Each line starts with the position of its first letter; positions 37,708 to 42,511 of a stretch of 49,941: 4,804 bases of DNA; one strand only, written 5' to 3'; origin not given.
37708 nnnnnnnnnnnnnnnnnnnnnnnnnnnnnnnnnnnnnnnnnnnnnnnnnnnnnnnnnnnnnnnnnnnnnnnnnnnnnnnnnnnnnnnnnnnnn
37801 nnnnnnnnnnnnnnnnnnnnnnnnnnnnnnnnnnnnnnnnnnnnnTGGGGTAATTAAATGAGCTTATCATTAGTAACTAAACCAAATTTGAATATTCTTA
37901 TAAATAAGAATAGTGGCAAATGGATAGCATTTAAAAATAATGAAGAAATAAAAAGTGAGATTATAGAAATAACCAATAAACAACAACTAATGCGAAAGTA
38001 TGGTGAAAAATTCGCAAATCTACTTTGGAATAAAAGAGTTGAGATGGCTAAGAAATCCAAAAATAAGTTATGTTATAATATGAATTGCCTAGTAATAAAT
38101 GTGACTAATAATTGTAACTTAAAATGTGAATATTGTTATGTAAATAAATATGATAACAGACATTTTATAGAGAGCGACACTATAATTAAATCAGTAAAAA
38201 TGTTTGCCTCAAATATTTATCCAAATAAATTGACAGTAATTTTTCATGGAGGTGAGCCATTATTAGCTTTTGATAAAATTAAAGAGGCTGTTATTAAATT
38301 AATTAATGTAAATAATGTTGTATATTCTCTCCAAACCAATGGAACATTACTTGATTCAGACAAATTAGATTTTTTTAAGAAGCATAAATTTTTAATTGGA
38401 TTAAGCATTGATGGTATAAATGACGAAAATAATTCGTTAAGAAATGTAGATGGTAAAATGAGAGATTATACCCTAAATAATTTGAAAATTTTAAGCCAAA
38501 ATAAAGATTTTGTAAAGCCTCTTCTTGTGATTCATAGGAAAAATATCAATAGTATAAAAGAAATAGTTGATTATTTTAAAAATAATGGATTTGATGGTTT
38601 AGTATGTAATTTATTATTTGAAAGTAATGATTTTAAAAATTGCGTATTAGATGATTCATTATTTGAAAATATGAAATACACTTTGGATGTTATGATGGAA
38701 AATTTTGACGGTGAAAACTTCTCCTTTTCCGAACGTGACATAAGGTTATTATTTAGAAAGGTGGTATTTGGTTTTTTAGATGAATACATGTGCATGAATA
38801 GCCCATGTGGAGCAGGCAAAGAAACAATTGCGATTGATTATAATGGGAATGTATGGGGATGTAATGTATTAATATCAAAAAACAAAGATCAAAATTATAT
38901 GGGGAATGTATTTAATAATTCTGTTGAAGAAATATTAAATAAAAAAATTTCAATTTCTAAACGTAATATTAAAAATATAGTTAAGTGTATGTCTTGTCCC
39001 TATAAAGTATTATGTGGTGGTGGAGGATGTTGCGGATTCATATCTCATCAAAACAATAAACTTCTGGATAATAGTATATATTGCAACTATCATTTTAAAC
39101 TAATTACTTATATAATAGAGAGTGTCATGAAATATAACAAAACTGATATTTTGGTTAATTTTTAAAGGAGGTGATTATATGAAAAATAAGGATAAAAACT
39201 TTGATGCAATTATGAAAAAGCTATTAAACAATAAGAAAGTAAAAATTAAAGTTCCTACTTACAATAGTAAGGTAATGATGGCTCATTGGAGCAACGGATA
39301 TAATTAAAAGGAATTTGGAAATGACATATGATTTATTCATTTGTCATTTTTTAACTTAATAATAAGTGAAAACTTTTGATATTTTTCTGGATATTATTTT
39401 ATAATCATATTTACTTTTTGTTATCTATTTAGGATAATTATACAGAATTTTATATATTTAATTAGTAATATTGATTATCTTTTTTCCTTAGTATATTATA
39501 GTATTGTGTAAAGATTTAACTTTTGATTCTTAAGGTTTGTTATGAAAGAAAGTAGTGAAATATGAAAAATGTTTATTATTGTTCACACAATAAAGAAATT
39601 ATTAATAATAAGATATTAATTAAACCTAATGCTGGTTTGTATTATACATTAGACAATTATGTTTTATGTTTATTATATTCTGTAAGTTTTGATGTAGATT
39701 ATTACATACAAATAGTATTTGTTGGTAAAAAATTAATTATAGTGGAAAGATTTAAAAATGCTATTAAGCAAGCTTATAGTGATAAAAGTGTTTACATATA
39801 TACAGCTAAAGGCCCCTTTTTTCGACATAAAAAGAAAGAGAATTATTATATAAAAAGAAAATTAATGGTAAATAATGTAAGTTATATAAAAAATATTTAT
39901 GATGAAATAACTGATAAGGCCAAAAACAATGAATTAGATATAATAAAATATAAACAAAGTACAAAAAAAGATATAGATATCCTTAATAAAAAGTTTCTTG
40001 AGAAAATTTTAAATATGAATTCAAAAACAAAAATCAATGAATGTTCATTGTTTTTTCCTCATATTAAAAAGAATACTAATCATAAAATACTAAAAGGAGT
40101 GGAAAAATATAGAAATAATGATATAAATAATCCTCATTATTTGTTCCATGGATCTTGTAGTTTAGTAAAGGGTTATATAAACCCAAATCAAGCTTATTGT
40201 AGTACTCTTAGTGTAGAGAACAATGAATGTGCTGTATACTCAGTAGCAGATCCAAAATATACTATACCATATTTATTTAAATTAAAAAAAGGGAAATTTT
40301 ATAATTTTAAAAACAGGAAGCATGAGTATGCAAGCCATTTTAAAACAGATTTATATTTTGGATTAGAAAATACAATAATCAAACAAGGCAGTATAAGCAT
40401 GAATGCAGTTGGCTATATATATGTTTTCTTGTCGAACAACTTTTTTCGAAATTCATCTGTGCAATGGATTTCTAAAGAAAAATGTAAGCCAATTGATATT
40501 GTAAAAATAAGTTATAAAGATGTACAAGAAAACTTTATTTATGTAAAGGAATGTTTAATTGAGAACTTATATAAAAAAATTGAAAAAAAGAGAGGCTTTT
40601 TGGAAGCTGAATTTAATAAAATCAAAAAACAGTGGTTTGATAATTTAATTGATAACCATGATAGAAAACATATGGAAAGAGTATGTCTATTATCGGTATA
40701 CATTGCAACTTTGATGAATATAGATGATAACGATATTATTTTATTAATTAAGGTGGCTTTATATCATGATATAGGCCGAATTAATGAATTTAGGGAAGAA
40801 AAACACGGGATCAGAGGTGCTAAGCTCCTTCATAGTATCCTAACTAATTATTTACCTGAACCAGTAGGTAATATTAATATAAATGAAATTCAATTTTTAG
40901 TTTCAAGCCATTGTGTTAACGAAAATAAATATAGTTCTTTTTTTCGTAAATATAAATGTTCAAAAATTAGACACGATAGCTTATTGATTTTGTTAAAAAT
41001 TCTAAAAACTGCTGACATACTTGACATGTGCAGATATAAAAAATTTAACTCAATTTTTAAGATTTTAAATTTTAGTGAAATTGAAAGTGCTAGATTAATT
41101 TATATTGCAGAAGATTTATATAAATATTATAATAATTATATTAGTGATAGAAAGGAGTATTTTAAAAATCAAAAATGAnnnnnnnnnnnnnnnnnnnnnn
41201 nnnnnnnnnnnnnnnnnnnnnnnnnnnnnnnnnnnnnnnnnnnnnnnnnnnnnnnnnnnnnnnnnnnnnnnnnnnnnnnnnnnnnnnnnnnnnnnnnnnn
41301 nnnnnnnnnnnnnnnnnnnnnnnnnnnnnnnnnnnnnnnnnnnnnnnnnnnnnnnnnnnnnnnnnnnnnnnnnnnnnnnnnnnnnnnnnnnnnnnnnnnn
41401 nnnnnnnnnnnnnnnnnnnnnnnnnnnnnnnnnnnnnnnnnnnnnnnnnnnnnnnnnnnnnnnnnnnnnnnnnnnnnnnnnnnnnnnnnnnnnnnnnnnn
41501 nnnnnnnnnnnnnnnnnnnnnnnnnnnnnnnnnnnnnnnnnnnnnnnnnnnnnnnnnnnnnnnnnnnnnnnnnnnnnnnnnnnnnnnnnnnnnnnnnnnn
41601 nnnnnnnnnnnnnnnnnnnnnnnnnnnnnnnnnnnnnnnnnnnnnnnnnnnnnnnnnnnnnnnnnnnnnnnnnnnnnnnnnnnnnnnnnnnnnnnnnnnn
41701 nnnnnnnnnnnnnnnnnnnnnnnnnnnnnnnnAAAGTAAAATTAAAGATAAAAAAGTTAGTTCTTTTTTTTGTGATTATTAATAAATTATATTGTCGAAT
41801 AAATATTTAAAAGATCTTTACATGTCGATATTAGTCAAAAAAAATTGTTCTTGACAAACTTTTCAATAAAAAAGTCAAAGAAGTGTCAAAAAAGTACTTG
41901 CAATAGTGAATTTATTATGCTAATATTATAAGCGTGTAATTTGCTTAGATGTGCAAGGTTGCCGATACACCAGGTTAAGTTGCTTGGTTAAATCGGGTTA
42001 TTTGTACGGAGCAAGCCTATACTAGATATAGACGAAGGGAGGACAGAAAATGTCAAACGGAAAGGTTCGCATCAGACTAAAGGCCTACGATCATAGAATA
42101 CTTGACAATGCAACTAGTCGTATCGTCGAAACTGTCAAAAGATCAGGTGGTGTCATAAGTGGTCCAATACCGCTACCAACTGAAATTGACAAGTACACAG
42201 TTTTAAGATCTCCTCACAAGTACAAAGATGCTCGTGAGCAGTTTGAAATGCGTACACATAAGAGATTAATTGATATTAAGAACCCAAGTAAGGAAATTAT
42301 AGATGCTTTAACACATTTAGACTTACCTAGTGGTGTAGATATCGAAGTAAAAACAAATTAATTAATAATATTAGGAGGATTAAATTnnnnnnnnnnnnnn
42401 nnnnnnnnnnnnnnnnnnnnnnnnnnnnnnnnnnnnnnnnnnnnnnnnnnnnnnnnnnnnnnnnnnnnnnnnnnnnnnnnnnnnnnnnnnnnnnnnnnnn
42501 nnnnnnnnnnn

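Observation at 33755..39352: Operon 2: GT2-M29 fusion + two paralogous rSAM/SPASM enzymes + P-loop-like protein + terminal Cys-free precursor; a second, related candidate RiPP system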

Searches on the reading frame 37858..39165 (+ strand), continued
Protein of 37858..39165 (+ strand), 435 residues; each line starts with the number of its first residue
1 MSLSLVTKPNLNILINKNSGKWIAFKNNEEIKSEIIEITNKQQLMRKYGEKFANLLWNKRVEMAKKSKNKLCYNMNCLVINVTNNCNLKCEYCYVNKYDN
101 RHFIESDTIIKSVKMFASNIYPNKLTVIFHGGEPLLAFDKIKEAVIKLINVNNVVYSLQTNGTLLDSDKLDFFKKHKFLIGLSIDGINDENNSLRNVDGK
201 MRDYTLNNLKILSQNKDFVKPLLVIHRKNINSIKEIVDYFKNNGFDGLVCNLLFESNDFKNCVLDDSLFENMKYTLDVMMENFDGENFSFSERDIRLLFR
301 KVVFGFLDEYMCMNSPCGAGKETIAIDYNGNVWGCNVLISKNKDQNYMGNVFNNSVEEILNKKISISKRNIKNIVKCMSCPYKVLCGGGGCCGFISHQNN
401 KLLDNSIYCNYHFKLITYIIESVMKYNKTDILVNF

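Call 37: find_encoding_contigs(protein=P0010, flank=8000, max_places=1)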
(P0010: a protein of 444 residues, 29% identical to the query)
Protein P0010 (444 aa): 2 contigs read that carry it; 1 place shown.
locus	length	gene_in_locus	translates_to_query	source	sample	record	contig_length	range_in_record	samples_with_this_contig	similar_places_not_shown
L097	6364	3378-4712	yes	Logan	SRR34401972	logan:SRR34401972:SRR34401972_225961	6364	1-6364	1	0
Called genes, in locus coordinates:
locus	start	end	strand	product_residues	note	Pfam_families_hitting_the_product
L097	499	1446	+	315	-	-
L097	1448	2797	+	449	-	-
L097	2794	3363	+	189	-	-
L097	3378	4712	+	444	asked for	PF04055:Radical_SAM, PF13353:Fer4_12 (weak)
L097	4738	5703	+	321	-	PF04055:Radical_SAM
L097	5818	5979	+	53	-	-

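Call 42: search_protein_families(library=padloc, proteins=[window:37858-39165:+], max_evalue=0.01)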
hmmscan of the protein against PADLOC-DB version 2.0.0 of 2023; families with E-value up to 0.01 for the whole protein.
window:37858-39165:+ (435 aa): 1 family
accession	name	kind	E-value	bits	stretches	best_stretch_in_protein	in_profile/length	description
PDLC02903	pVip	-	7.1e-18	63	1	80-193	4-109/257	Viperins not associated with kinases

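Call 68: search_solved_structures(query=window:37858-39165:+, max_evalue=0.00001)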
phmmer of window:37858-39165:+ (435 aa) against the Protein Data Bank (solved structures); distinct sequences matched with E-value up to 0.00001: 6.
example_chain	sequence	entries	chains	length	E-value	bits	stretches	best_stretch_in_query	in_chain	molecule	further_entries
4k37_A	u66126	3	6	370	2.6e-17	66.2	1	77-419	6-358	Anaerobic sulfatase-maturating enzyme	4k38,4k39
4k36_A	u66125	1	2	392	4.6e-17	65.4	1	77-420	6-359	Anaerobic sulfatase-maturating enzyme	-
9gm3_A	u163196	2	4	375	1.1e-16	64.2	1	75-204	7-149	ChlB radical SAM domain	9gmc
5wgg_A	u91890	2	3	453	6.1e-14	55.1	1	76-397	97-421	Radical SAM domain protein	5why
2fb2_A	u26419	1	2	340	3.3e-06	29.6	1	64-271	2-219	Molybdenum cofactor biosynthesis protein A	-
6efn_A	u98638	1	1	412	3.5e-06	29.6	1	76-244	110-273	Sporulation killing factor maturation protein SkfB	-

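Call 80: predict_structure(alignment_id=A1)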
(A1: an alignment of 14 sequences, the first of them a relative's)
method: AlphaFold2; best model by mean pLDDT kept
length: 435 residues; sequences in the alignment: 14
mean_pLDDT: 86.7   pTM: 0.87
mean pLDDT of the five models: 86.7, 86.1, 85.0, 83.7, 80.2
residues with pLDDT >= 90: 241; 70-90: 153; 50-70: 38; < 50: 3
segments of 3 or more residues with pLDDT < 50: 71-73
pLDDT, mean of each block of 10 residues (from residue 1): 89 93 91 91 93 93 76 72 84 63 93 89 86 92 95 92 94 96 94 82 91 95 94 96 93 78 93 95 82 89 79 58 83 79 78 90 80 84 82 76 84 95 93 91
secondary structure, 60 per line:
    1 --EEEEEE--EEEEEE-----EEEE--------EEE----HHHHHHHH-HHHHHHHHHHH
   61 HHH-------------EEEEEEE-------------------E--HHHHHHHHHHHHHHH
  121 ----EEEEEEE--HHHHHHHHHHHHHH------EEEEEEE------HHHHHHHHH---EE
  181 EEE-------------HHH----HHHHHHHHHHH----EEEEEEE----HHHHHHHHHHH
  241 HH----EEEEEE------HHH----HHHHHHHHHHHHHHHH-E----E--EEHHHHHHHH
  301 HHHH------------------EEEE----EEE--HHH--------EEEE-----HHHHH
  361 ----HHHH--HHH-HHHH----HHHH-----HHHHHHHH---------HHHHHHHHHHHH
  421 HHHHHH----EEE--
elements in order: E3-8 E11-16 E22-25 E34-36 H41-48 H50-63 E77-83 H106-120 E125-131 H134-147 E154-160 H167-175 E179-183 H204-214 E219-225 H230-242 E247-252 H266-281 H293-304 E323-326 E331-333 E347-350 H356-360 H365-368 H375-378 H383-386 H392-399 H409-426 E431-433

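Call 82: fold_search(model_id=the predicted structure, library=pdb)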
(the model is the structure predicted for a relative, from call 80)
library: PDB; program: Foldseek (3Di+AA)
matches with E <= 10: 1578; with E <= 0.001: 118
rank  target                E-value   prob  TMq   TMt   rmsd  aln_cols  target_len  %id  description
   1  5why_A                1.7e-19  1.00  0.68  0.71   5.5       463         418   21  Structural Insights into Thioether Bond Formation in the Biosynthesis of Sactipeptides (released 2017-07-26)
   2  5why_B                2.3e-19  1.00  0.69  0.71   5.2       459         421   21  Structural Insights into Thioether Bond Formation in the Biosynthesis of Sactipeptides (released 2017-07-26)
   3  5wgg_A                1.1e-18  1.00  0.67  0.67   6.1       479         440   19  Structural Insights into Thioether Bond Formation in the Biosynthesis of Sactipeptides (released 2017-07-26)
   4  4k36_A                1.2e-17  1.00  0.65  0.73   4.1       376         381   23  His6 tagged anSMEcpe with bound AdoMet (released 2013-05-08)
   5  4k37_B                1.6e-17  1.00  0.65  0.76   4.1       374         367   24  Native anSMEcpe with bound AdoMet (released 2013-05-08)
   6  4k37_A                2.9e-17  1.00  0.64  0.75   4.3       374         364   24  Native anSMEcpe with bound AdoMet (released 2013-05-08)
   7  4k39_B                3.1e-17  1.00  0.64  0.76   4.1       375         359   23  Native anSMEcpe with bound AdoMet and Cp18Cys peptide (released 2013-05-08)
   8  4k39_A                4.3e-17  1.00  0.64  0.76   4.0       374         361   24  Native anSMEcpe with bound AdoMet and Cp18Cys peptide (released 2013-05-08)
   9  4k36_B                5.1e-17  1.00  0.65  0.76   4.0       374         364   23  His6 tagged anSMEcpe with bound AdoMet (released 2013-05-08)
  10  4k38_B                7.6e-17  1.00  0.65  0.77   3.9       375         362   22  Native anSMEcpe with bound AdoMet and Kp18Cys peptide (released 2013-05-08)
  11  8vpo                  1.1e-16  1.00  0.61  0.60   7.8       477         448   18  X-Ray Crystal Structure of TigE from Paramaledivibacter caminithermalis (released 2024-02-07)
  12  4k38_A                2.4e-16  1.00  0.65  0.75   4.2       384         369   23  Native anSMEcpe with bound AdoMet and Kp18Cys peptide (released 2013-05-08)
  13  9gm3_C                5.4e-15  1.00  0.65  0.75   4.3       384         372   20  Crystal structure of the complex formed between the radical SAM protein ChlB and the leader region of its precursor su (released 2025-06-25)
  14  5v1q_B                6.1e-15  1.00  0.59  0.58  13.2       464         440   16  Crystal structure of Streptococcus suis SuiB (released 2017-08-30)
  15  5v1s_A                6.8e-15  1.00  0.59  0.60  13.1       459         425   17  Crystal structure of Streptococcus suis SuiB bound to S-adenosylmethionine (released 2017-08-30)
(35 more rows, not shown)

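Call 83: find_encoding_contigs(protein=P0011, flank=8000, max_places=4)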
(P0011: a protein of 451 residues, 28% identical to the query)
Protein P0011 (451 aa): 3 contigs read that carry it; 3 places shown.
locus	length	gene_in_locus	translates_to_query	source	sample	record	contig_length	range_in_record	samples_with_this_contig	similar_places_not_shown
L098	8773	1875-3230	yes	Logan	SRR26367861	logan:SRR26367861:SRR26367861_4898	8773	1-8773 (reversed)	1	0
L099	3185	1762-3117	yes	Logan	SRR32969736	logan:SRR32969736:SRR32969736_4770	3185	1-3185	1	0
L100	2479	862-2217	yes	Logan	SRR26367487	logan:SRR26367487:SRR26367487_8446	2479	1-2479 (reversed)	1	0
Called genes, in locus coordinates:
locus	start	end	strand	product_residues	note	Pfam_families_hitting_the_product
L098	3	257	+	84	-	?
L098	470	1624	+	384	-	-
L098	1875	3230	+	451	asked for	PF04055:Radical_SAM, PF13353:Fer4_12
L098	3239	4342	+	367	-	PF04055:Radical_SAM, PF13353:Fer4_12 (weak), PF13186:SPASM (weak)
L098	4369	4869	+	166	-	PF13302:Acetyltransf_3, PF13420:Acetyltransf_4 (weak), PF00583:Acetyltransf_1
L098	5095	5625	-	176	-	PF08645:PNK3P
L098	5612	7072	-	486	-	PF00294:PfkB, PF08543:Phos_pyr_kin, PF01467:CTP_transf_like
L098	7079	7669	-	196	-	PF13580:SIS_2, PF01380:SIS (faint)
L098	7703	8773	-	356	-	?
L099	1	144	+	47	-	?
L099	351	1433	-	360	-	PF01609:DDE_Tnp_1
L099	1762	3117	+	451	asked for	PF04055:Radical_SAM, PF13353:Fer4_12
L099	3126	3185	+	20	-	?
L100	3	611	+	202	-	?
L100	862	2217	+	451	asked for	PF04055:Radical_SAM, PF13353:Fer4_12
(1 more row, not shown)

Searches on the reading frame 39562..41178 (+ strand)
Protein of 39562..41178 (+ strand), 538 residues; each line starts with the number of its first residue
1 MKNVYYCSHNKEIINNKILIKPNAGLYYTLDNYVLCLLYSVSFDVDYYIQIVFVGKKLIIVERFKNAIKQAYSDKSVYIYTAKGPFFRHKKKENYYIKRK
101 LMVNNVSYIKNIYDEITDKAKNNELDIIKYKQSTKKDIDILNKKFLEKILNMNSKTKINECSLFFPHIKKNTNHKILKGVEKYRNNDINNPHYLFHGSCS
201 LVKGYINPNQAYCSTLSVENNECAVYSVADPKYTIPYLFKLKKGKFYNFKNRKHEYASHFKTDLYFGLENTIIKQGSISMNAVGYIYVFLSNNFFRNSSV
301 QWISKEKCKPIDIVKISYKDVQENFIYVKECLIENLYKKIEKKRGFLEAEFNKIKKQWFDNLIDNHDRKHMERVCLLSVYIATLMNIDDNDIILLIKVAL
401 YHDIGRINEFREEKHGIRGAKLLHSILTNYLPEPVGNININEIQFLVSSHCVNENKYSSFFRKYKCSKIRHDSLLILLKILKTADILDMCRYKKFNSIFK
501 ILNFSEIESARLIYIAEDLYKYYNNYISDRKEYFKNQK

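Call 6: search_protein_families(library=pfam, proteins=[window:39562-41178:+], max_evalue=0.01)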
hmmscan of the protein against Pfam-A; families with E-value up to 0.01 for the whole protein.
window:39562-41178:+ (538 aa): 1 family
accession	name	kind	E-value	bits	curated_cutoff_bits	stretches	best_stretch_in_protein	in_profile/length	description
PF01966.28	HD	-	1.1e-07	32.6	22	1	369-489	3-115/116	HD domain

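Call 7: search_protein_families(library=ncbifam, proteins=[window:39562-41178:+], max_evalue=0.01)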
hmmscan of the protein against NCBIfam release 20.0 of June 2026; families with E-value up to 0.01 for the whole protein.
window:39562-41178:+ (538 aa): 1 family
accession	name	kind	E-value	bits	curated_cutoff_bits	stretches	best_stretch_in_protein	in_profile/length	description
TIGR00277.1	HDIG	domain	2.5e-05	24.1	27.6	1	374-426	12-68/84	HDIG domain-containing metalloprotein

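Call 42: search_protein_families(library=padloc, proteins=[window:39562-41178:+], max_evalue=0.01)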
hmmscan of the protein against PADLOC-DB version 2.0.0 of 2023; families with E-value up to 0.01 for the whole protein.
window:39562-41178:+ (538 aa): 0 families

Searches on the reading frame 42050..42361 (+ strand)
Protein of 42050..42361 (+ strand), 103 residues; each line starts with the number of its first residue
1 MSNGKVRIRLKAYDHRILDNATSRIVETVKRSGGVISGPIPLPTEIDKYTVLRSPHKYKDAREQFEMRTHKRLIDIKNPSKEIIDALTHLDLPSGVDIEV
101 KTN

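Call 64: search_protein_families(library=pfam, proteins=[window:42050-42361:+], max_evalue=0.001)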
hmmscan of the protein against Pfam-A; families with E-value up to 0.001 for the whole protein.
window:42050-42361:+ (103 aa): 1 family
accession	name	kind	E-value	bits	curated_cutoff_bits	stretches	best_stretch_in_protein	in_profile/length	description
PF00338.27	Ribosomal_S10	-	1.1e-36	125.4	21.2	1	7-101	1-98/98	Ribosomal protein S10p/S20e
